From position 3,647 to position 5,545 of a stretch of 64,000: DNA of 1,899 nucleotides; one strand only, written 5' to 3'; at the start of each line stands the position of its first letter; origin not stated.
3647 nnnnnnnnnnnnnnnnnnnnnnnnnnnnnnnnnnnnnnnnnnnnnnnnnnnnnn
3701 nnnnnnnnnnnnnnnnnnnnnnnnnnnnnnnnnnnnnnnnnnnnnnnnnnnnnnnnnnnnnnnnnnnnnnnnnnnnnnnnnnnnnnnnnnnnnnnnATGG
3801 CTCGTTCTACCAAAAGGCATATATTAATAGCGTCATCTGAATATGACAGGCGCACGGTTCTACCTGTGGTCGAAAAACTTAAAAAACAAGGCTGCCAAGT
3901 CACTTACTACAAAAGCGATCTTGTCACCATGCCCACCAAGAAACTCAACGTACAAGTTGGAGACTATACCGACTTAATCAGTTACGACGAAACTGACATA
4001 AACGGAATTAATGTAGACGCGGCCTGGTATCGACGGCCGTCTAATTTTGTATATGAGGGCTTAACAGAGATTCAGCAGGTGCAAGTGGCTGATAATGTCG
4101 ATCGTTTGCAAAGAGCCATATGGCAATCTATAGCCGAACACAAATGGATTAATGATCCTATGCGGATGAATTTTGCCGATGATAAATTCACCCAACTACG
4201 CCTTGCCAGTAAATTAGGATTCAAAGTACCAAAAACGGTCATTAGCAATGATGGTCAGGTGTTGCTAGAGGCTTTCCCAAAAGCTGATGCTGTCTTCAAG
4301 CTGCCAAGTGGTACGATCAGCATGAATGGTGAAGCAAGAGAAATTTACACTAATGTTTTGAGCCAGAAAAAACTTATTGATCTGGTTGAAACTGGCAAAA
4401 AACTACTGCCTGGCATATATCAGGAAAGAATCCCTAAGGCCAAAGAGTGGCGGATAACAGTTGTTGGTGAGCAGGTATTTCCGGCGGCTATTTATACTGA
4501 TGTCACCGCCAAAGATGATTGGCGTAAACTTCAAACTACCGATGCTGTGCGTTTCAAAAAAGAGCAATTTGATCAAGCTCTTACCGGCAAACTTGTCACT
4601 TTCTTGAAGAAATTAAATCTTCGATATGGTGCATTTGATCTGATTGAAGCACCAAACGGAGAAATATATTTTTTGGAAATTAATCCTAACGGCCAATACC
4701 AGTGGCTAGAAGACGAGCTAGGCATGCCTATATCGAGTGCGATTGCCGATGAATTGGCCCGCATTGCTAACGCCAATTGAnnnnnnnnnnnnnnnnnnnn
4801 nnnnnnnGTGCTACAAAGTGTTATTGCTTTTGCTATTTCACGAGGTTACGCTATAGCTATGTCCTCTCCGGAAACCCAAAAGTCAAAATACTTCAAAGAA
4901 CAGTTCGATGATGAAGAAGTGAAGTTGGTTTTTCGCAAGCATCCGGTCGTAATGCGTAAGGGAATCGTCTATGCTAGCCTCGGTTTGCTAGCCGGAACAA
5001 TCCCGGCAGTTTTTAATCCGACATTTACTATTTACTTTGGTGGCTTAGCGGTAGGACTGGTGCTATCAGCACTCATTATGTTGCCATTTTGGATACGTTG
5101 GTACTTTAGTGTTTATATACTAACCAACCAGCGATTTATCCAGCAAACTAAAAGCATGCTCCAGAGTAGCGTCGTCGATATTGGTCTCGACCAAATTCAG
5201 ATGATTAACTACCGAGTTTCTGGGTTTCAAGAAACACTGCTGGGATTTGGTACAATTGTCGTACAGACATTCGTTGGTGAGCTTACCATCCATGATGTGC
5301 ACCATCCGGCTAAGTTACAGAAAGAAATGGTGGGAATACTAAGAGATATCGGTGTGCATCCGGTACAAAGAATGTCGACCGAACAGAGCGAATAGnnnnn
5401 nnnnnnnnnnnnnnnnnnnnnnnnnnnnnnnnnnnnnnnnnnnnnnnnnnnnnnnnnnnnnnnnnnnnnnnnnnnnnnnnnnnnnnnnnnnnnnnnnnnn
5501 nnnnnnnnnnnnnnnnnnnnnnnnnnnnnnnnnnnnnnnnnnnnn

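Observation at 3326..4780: Candidate graspetide (side-chain macrolactone/lactam RiPP) module in a reduced genome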

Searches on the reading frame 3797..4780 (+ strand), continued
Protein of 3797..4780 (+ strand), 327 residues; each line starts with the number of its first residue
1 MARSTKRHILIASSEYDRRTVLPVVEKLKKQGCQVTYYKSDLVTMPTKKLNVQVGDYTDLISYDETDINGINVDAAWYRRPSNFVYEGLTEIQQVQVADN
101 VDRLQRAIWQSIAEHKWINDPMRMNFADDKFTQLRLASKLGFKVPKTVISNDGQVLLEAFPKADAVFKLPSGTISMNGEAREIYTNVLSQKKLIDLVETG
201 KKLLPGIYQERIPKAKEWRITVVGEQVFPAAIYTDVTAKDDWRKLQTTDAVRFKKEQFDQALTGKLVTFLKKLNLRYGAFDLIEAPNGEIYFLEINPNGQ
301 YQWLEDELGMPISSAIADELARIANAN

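Call 23: search_solved_structures(query=window:3797-4780:+, max_evalue=0.01, show_alignments=2)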
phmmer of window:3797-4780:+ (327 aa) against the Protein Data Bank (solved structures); distinct sequences matched with E-value up to 0.01: 6.
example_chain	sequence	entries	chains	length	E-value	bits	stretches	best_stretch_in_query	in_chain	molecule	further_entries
5ig8_A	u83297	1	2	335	7.9e-33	117.3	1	8-321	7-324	ATP grasp ligase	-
7m4s_A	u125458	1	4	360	1.4e-31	113.3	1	20-321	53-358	AMdnB protein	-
7mgv_A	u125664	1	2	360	1.7e-30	109.7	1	7-320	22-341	CdnC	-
5ig9_A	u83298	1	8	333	3e-27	99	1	9-324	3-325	ATP grasp ligase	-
9bou_A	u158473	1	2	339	6.7e-14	55.2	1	114-324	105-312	MvdD-like pre-ATP grasp domain-containing protein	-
7drm_A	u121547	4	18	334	0.0032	20.1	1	129-320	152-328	ATP-grasp domain-containing protein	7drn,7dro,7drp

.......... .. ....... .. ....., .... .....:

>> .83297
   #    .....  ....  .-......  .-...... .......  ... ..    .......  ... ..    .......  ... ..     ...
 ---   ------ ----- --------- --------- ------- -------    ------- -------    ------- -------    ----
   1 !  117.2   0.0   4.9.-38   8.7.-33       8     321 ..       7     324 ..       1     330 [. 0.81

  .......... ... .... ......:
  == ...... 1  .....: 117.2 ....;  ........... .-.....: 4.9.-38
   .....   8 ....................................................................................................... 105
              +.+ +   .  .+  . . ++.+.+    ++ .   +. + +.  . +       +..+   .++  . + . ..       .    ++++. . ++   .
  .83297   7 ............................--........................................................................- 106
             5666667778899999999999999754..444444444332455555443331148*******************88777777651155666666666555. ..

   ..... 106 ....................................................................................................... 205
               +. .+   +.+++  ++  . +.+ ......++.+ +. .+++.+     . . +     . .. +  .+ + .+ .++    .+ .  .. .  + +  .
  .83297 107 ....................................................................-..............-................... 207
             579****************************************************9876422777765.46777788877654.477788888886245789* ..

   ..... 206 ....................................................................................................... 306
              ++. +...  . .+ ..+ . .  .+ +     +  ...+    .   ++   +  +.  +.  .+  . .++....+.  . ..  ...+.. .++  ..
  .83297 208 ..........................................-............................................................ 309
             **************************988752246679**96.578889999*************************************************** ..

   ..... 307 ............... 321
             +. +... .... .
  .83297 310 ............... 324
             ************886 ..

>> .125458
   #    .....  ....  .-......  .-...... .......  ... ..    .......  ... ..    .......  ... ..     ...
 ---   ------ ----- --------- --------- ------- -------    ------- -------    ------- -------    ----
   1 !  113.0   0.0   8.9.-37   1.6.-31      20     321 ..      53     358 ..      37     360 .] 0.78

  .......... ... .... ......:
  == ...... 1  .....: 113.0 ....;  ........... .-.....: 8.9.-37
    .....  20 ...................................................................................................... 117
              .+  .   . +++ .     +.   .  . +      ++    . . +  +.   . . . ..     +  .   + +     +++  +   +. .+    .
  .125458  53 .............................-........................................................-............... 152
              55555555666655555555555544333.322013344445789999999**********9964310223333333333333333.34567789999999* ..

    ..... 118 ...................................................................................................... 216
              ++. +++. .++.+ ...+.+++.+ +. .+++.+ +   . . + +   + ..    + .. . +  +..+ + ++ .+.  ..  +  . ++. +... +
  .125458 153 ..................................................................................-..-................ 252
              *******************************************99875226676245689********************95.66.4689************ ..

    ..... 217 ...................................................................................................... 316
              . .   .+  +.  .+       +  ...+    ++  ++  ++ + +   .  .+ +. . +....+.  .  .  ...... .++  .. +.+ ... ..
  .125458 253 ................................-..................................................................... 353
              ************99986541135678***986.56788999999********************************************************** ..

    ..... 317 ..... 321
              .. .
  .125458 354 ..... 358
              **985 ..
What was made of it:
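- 3797..4780 (+): Graspetide-type ATP-grasp macrocyclase (327 aa) with an MvdD-type pre-ATP-grasp domain and the D241-W242-R243 motif. PDB phmmer: MdnB 7.9e-33, AMdnB, CdnC and MdnC (call 23).
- On Graspetide synthetases (ATP-grasp ribosomal-peptide maturases, broad superfamily): The DWR triplet aligns with DWR in MdnB (call 23).
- All significant solved relatives by sequence are graspetide macrocyclases (call 23). The DWR triplet aligns with MdnB's DWR (call 23).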

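Call 40: find_encoding_contigs(protein=P0003, flank=4000, max_places=2)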
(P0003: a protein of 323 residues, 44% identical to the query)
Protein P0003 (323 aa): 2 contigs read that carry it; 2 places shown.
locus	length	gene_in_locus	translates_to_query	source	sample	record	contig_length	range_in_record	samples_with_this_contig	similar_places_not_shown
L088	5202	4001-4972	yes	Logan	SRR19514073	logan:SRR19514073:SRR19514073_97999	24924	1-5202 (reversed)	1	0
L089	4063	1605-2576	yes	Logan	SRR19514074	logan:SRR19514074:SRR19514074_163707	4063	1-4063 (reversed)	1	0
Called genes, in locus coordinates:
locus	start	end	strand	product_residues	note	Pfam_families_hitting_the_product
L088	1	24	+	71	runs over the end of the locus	-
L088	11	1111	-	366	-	PF00672:HAMP (faint), PF00512:HisKA, PF02518:HATPase_c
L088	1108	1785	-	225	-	PF00072:Response_reg, PF00486:Trans_reg_C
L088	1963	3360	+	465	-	PF04892:VanZ-LLP1, PF00768:Peptidase_S11, PF13354:Beta-lactamase2 (weak)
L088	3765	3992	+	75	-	-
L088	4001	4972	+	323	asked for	PF21068:ATPgraspMvdD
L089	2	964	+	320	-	?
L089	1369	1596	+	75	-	-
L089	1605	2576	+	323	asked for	PF21068:ATPgraspMvdD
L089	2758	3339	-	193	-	PF01872:RibD_C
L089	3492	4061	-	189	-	?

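Call 41: find_encoding_contigs(protein=P0002, flank=4000, max_places=1)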
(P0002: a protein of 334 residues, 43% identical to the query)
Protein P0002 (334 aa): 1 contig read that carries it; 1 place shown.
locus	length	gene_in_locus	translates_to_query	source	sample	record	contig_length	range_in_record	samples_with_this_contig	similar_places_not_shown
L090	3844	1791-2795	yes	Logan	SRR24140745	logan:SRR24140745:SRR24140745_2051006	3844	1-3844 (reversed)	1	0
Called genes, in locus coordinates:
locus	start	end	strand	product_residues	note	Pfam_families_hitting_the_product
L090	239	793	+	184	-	PF20329:DUF6624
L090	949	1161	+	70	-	-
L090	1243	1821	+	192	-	PF20329:DUF6624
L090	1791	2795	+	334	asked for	PF21068:ATPgraspMvdD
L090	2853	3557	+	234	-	-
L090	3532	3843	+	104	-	?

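Call 71: predict_structure(alignment_id=A3)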
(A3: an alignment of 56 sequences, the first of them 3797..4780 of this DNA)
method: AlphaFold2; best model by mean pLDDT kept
length: 327 residues; sequences in the alignment: 56
mean_pLDDT: 94.7   pTM: 0.91
mean pLDDT of the five models: 94.7, 94.2, 93.9, 93.7, 93.6
residues with pLDDT >= 90: 292; 70-90: 31; 50-70: 2; < 50: 2
segments of 3 or more residues with pLDDT < 50: none
pLDDT, mean of each block of 10 residues (from residue 1): 77 96 98 98 95 92 96 96 90 90 93 97 96 97 98 97 94 83 89 96 95 97 98 95 93 98 98 98 98 96 96 98 97
secondary structure, 60 per line:
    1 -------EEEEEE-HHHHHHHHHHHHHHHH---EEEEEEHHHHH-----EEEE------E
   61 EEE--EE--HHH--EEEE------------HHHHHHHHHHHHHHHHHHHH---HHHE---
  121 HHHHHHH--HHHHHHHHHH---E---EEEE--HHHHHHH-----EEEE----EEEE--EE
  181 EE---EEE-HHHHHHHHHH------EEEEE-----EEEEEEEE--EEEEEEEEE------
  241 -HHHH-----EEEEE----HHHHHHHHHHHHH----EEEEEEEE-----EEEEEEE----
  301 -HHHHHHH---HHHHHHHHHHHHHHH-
elements in order: E8-13 H15-30 E34-39 H40-44 E50-53 E60-63 E75-78 H91-110 H121-127 H130-139 E147-150 H153-159 E165-168 E173-176 E179-182 E186-188 H190-199 E206-210 E216-223 E226-234 H242-245 E251-255 H260-272 E277-284 E290-296 H302-308 H312-326
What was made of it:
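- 3797..4780 (+): AlphaFold2 pLDDT 94.7 (call 71).
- On Graspetide synthetases (ATP-grasp ribosomal-peptide maturases, broad superfamily): The AlphaFold2 model has pLDDT 94.7 (call 71).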

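Call 74: fold_search(model_id=the predicted structure, library=pdb)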
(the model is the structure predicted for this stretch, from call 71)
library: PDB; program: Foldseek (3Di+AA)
matches with E <= 10: 993; with E <= 0.001: 462
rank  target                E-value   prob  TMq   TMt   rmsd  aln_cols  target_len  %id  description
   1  5ig9_A                7.5e-25  1.00  0.77  0.79   5.3       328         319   26  Crystal structure of macrocyclase MdnC bound with precursor peptide MdnA from Microcystis aeruginosa MRC (released 2016-09-21)
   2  5ig9_G                1.1e-24  1.00  0.77  0.81   5.1       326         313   26  Crystal structure of macrocyclase MdnC bound with precursor peptide MdnA from Microcystis aeruginosa MRC (released 2016-09-21)
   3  7mgv_A                1.9e-24  1.00  0.77  0.76   5.7       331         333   28  Chryseobacterium gregarium RiPP-associated ATP-grasp ligase in complex with ADP, and a leader and core peptide (released 2021-06-23)
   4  5ig9_C                4.3e-24  1.00  0.78  0.81   4.8       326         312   26  Crystal structure of macrocyclase MdnC bound with precursor peptide MdnA from Microcystis aeruginosa MRC (released 2016-09-21)
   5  7m4s_A                8.1e-24  1.00  0.79  0.82   4.4       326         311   24  Crystal structure of macrocyclase AMdnB from Anabaena sp. PCC 7120 (released 2021-11-03)
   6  5ig9_E                8.1e-24  1.00  0.76  0.80   5.2       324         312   26  Crystal structure of macrocyclase MdnC bound with precursor peptide MdnA from Microcystis aeruginosa MRC (released 2016-09-21)
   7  5ig9_D                1.5e-23  1.00  0.79  0.84   3.5       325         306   26  Crystal structure of macrocyclase MdnC bound with precursor peptide MdnA from Microcystis aeruginosa MRC (released 2016-09-21)
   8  5ig9_F                2.7e-23  1.00  0.77  0.83   3.8       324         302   26  Crystal structure of macrocyclase MdnC bound with precursor peptide MdnA from Microcystis aeruginosa MRC (released 2016-09-21)
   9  7m4s_B                3.0e-23  1.00  0.81  0.84   3.8       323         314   25  Crystal structure of macrocyclase AMdnB from Anabaena sp. PCC 7120 (released 2021-11-03)
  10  5ig9_H                4.2e-23  1.00  0.79  0.83   3.6       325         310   26  Crystal structure of macrocyclase MdnC bound with precursor peptide MdnA from Microcystis aeruginosa MRC (released 2016-09-21)
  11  5ig9_B                7.3e-23  1.00  0.78  0.83   3.6       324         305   26  Crystal structure of macrocyclase MdnC bound with precursor peptide MdnA from Microcystis aeruginosa MRC (released 2016-09-21)
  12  7m4s_C                8.2e-23  1.00  0.73  0.80   5.6       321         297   26  Crystal structure of macrocyclase AMdnB from Anabaena sp. PCC 7120 (released 2021-11-03)
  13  5ig8_A                2.4e-22  1.00  0.72  0.76   5.7       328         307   26  Crystal structure of macrocyclase MdnB from Microcystis aeruginosa MRC (released 2016-09-21)
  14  7m4s_D                7.4e-22  1.00  0.73  0.81   4.2       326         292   24  Crystal structure of macrocyclase AMdnB from Anabaena sp. PCC 7120 (released 2021-11-03)
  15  9bou_B                1.3e-19  1.00  0.70  0.80   4.6       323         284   23  Crystal structure of ATP-grasp ligase PruB from Streptomyces coelicolor A3(2) (released 2024-12-18)
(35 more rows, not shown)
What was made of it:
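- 3797..4780 (+): The top 31 Foldseek matches are all graspetide macrocyclases (call 74).
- On Graspetide synthetases (ATP-grasp ribosomal-peptide maturases, broad superfamily): Foldseek ranks 1-31 are MdnC, CdnC, AMdnB, MdnB, PruB and PsnB, with TM-scores of 0.62-0.84 (call 74).
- On RimK family alpha-L-glutamate ligases: The solved RimK structures match the model at 13-16% identity and rank below all graspetide macrocyclases (call 74).
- Closest known: Microviridin pathway. Same: The enzyme has the same fold and domain layout as MdnB and MdnC, at 24-26% identity (calls 23, 74).
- Closest known: Single-ligase graspetides with a minimal precursor-plus-ligase pair, such as plesiocin. Same: The enzyme fold matches PsnB and PruB (call 74).
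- The high-confidence model (pLDDT 94.7, call 71) matches MdnC, CdnC, AMdnB, MdnB, PruB and PsnB in ranks 1-31, ahead of RimK (call 74). The solved relatives and fold matches are graspetide macrocyclases at 24-28% identity, against 14% for RimK (calls 23, 74).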

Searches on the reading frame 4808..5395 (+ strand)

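Call 3: search_protein_families(library=pfam, proteins=[window:4808-5395:+], max_evalue=0.1)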
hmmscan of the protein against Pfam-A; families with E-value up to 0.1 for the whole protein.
window:4808-5395:+ (195 aa): 1 family
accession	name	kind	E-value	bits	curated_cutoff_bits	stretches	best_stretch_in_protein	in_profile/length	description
PF03703.20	bPH_2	-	0.0005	20.7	22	1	98-171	1-75/78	Bacterial PH domain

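Call 4: search_protein_families(library=ncbifam, proteins=[window:4808-5395:+], max_evalue=0.1)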
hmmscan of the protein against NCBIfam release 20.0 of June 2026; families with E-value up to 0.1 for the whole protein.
window:4808-5395:+ (195 aa): 0 families

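Call 87: search_protein_families(library=ncbifam, proteins=[window:4859-5395:+], max_evalue=0.01)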
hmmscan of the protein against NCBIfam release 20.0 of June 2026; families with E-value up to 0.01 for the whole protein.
window:4859-5395:+ (178 aa): 0 families
